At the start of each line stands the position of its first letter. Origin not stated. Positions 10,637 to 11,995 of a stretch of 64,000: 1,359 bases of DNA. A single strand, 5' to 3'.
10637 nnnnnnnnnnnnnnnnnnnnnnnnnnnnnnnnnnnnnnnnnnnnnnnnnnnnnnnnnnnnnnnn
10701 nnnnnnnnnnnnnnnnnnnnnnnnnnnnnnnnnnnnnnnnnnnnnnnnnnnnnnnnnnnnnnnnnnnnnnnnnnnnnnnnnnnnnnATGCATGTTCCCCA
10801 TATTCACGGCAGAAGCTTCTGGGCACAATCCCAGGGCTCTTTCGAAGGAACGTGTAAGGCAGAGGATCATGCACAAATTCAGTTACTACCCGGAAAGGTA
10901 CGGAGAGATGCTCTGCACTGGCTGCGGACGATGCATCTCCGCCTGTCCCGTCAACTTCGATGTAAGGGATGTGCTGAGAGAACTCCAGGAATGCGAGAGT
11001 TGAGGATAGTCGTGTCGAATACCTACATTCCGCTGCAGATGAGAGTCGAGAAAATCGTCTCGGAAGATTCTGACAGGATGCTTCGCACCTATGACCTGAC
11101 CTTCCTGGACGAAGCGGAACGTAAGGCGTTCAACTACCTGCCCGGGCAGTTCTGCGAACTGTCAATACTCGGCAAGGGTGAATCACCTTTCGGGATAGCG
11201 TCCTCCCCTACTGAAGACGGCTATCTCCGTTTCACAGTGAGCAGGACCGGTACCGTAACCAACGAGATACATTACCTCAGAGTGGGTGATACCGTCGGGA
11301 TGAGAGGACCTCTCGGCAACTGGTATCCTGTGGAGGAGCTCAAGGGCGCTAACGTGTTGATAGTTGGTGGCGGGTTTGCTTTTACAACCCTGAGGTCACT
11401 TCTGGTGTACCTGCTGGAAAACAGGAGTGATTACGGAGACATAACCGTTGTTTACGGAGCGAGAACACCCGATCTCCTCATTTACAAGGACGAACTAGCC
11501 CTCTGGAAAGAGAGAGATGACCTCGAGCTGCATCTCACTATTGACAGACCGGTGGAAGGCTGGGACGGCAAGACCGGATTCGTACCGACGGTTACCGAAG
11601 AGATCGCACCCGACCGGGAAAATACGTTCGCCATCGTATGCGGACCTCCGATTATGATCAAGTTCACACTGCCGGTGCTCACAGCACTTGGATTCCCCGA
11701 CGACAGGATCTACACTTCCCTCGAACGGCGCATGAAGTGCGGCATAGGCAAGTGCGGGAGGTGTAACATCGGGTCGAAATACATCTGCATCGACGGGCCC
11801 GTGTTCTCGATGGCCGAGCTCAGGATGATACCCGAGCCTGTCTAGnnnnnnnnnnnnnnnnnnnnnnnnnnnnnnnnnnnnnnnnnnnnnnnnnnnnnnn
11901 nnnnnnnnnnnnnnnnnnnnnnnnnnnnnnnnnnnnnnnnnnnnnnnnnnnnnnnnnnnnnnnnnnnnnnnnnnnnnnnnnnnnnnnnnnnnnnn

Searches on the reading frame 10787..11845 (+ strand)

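Call 37: search_protein_families(library=pfam, proteins=[window:10787-11845:+], max_evalue=0.000001)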
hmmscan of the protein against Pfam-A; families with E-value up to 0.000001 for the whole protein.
window:10787-11845:+ (352 aa): 2 families
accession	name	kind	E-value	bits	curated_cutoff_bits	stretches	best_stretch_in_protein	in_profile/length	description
PF00175.26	NAD_binding_1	-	1.8e-16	61.2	22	1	193-294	2-107/109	Oxidoreductase NAD-binding domain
PF10418.14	DHODB_Fe-S_bind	-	2.7e-10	40.2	23.9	1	313-345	1-40/41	Iron-sulfur cluster binding domain of dihydroorotate dehydrogenase B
